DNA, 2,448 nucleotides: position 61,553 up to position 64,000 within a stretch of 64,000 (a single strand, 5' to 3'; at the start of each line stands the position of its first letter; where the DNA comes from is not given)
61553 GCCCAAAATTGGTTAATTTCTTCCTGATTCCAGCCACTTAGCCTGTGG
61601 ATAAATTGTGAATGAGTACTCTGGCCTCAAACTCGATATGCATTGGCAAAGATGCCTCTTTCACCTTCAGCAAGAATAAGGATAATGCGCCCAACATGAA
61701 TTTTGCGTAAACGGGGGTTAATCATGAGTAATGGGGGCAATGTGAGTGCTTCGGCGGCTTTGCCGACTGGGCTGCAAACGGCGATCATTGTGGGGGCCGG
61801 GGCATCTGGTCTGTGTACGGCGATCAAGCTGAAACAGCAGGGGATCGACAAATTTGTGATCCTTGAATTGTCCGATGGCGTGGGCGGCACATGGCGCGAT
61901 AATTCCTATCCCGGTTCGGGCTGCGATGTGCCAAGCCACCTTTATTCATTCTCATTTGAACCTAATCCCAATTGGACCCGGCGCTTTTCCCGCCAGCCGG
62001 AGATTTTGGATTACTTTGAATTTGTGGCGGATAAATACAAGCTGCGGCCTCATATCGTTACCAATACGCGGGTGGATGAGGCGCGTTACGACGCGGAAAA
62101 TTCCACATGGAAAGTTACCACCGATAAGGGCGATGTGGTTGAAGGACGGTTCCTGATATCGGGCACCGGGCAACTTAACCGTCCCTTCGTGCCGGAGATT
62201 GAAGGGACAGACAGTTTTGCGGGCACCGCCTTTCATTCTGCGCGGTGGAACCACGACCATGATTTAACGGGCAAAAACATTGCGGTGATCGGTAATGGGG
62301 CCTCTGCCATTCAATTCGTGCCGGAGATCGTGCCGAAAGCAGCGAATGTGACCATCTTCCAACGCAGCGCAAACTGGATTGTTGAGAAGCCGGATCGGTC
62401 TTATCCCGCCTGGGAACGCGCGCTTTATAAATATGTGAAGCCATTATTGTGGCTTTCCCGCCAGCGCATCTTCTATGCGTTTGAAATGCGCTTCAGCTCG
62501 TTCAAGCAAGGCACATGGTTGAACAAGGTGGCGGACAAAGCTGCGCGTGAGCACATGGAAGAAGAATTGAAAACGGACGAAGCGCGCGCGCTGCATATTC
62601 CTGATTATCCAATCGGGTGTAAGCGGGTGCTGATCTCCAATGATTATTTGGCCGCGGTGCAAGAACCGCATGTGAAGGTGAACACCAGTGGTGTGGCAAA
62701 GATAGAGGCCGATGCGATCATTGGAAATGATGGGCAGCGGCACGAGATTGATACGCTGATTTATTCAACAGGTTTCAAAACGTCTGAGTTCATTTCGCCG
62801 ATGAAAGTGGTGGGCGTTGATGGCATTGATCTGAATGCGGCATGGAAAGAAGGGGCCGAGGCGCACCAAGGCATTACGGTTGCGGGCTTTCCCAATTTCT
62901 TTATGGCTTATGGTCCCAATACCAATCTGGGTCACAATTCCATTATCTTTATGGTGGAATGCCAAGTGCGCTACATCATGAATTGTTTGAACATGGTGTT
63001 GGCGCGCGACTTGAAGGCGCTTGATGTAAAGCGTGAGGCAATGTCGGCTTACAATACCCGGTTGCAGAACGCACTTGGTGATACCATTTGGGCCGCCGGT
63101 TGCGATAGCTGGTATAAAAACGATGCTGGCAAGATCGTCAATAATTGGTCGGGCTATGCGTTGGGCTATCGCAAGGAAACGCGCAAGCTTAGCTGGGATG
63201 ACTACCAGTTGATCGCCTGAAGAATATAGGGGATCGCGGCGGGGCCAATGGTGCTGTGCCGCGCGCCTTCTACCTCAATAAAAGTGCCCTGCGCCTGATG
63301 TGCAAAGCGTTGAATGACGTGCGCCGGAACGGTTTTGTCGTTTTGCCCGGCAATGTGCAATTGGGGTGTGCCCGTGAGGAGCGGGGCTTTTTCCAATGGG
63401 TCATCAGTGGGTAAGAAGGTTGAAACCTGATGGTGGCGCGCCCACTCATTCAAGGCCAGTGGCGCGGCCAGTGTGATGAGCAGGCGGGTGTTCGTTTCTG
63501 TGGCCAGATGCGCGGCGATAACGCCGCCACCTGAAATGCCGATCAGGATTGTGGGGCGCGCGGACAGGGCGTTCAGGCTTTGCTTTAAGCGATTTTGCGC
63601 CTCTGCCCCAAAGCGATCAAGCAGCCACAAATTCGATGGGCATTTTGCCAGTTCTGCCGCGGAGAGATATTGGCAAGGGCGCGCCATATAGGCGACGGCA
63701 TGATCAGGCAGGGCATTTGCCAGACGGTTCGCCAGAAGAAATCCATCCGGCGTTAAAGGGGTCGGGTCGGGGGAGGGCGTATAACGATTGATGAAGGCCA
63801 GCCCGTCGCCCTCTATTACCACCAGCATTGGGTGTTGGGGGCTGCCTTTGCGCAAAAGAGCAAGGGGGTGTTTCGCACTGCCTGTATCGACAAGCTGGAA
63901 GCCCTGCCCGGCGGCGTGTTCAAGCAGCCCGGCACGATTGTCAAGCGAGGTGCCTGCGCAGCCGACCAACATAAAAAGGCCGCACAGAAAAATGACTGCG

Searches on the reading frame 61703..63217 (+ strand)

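Call 77: search_protein_families(library=pfam, proteins=[window:61703-63217:+])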
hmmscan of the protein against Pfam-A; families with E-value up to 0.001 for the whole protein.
window:61703-63217:+ (505 aa): 9 families
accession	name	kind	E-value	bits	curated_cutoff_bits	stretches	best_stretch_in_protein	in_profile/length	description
PF13738.12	Pyr_redox_3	-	1.7e-23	83.7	30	1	28-235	1-212/305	Pyridine nucleotide-disulphide oxidoreductase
PF00743.25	FMO-like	-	1.8e-18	66.7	22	1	28-359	5-331/532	Flavin-binding monooxygenase-like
PF13450.12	NAD_binding_8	-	7.6e-12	45.8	21.9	1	29-95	1-65/68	NAD(P)-binding Rossmann-like domain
PF07992.20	Pyr_redox_2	-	8.8e-10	38.9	26.1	1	28-224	4-176/291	Pyridine nucleotide-disulphide oxidoreductase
PF13434.12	Lys_Orn_oxgnase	-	1.1e-07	31.8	21.3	1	98-219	94-219/339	L-lysine 6-monooxygenase/L-ornithine 5-monooxygenase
PF01593.30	Amino_oxidase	-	1.1e-05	25.3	19.8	1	35-105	2-58/443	Flavin containing amine oxidoreductase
PF01266.30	DAO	-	1.2e-05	25.5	27.9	0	28-67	3-42/353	FAD dependent oxidoreductase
PF01494.25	FAD_binding_3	-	2.7e-05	24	22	0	27-53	4-30/349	FAD binding domain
PF00890.30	FAD_binding_2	-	0.00026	20.7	20.4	1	27-63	2-37/414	FAD binding domain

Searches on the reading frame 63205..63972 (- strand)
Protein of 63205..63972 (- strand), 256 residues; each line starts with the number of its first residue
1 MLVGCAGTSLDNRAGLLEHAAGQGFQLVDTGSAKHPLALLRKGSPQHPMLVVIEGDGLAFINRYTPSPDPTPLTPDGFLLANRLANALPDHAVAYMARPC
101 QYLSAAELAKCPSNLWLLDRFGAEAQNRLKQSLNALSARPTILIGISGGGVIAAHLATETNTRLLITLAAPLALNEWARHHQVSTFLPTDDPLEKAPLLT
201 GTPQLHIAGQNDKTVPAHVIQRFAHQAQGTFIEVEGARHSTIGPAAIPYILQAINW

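Call 77: search_protein_families(library=pfam, proteins=[window:63205-63972:-])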
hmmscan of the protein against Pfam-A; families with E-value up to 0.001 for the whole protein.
window:63205-63972:- (256 aa): 3 families
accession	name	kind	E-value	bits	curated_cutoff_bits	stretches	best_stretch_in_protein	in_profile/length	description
PF12146.15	Hydrolase_4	-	0.00019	21.3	27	0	137-174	74-113/239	Serine aminopeptidase, S33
PF00561.26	Abhydrolase_1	-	0.00027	21.1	25.8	0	120-163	49-93/245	alpha/beta hydrolase fold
PF06821.19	Ser_hydrolase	-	0.00079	19.8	22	0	128-239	45-153/172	Serine hydrolase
